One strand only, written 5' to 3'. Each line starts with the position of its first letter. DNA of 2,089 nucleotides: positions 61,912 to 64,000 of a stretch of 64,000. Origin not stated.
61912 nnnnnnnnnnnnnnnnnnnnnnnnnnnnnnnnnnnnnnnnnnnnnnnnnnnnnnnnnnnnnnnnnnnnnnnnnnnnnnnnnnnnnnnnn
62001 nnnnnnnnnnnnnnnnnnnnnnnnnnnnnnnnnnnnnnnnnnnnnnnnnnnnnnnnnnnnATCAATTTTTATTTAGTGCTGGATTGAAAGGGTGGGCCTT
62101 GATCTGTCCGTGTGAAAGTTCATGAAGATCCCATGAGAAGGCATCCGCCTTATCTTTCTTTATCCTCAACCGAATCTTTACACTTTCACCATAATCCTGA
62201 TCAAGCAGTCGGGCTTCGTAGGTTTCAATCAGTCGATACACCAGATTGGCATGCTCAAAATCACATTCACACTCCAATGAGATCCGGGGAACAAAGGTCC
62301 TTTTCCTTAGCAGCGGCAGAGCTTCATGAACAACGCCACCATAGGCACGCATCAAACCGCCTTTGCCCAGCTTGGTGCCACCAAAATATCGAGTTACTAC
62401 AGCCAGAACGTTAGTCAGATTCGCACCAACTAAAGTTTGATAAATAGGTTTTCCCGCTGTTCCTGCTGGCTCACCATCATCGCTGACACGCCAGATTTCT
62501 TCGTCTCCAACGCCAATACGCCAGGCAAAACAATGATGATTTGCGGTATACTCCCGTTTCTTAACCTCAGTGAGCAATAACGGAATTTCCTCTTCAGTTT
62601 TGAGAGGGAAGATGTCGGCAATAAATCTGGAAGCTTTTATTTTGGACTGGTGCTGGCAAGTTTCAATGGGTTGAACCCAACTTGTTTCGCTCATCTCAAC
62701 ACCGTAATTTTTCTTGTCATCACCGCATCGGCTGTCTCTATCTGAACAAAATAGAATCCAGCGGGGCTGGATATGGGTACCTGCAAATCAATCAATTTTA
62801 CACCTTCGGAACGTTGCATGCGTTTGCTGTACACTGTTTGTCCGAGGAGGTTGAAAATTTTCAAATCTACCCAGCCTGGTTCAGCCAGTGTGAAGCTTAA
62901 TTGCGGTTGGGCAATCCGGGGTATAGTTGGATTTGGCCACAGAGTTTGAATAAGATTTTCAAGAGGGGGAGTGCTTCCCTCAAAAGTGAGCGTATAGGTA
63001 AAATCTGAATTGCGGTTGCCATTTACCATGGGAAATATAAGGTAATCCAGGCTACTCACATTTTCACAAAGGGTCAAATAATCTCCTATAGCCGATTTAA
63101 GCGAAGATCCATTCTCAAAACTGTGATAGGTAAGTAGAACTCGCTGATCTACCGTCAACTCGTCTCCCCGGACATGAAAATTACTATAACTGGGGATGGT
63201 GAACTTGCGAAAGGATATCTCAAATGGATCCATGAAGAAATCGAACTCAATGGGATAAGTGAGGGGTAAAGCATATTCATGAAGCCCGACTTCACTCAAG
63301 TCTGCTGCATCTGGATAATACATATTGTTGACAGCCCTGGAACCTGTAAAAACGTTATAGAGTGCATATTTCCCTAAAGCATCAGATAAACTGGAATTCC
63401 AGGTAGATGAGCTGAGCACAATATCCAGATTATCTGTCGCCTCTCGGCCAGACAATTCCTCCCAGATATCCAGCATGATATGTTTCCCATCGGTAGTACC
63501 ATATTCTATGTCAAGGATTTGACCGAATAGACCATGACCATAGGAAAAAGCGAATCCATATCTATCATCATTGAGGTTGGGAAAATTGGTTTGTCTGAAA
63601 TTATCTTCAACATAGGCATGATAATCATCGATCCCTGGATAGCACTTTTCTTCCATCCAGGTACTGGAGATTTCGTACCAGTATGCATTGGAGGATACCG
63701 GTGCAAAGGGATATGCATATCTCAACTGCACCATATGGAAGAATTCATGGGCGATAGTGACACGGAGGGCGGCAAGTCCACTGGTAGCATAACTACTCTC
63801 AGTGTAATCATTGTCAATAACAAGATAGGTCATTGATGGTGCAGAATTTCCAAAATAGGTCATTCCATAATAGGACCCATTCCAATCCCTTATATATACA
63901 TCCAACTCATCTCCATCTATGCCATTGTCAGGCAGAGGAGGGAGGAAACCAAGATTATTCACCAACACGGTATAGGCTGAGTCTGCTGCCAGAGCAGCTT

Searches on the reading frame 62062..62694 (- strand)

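Call 60: search_protein_families(library=pfam, proteins=[window:62062-62694:-], max_evalue=0.001)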
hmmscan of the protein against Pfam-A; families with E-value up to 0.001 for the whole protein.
window:62062-62694:- (210 aa): 2 families
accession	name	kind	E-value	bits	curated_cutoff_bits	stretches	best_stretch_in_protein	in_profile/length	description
PF01205.25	UPF0029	-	3.5e-37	127.1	27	1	20-126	1-107/107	Uncharacterized protein family UPF0029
PF09186.17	DUF1949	-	1.4e-11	44.5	23.7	1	142-197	1-56/56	Domain of unknown function (DUF1949)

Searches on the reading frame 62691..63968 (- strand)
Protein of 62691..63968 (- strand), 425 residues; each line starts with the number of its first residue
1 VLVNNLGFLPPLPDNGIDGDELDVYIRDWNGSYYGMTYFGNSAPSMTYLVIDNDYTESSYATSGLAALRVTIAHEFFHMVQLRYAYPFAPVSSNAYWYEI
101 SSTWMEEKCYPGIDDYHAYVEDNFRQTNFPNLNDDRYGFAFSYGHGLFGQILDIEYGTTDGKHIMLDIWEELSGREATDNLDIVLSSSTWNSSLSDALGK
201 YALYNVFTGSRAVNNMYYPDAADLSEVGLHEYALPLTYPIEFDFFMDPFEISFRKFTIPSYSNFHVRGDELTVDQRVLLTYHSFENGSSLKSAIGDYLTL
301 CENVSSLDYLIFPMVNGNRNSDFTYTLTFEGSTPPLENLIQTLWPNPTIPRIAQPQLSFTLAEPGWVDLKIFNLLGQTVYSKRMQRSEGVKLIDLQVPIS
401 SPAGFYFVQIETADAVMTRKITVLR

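Call 60: search_protein_families(library=pfam, proteins=[window:62691-63968:-], max_evalue=0.001)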
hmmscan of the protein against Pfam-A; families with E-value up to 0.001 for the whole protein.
window:62691-63968:- (425 aa): 2 families
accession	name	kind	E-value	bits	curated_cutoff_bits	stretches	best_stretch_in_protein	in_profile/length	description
PF18962.6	Por_Secre_tail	-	1.7e-05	25.4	27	1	344-423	2-75/75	Secretion system C-terminal sorting domain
PF19527.4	DUF6055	-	0.00017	21.1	27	1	70-202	130-258/417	Family of unknown function (DUF6055)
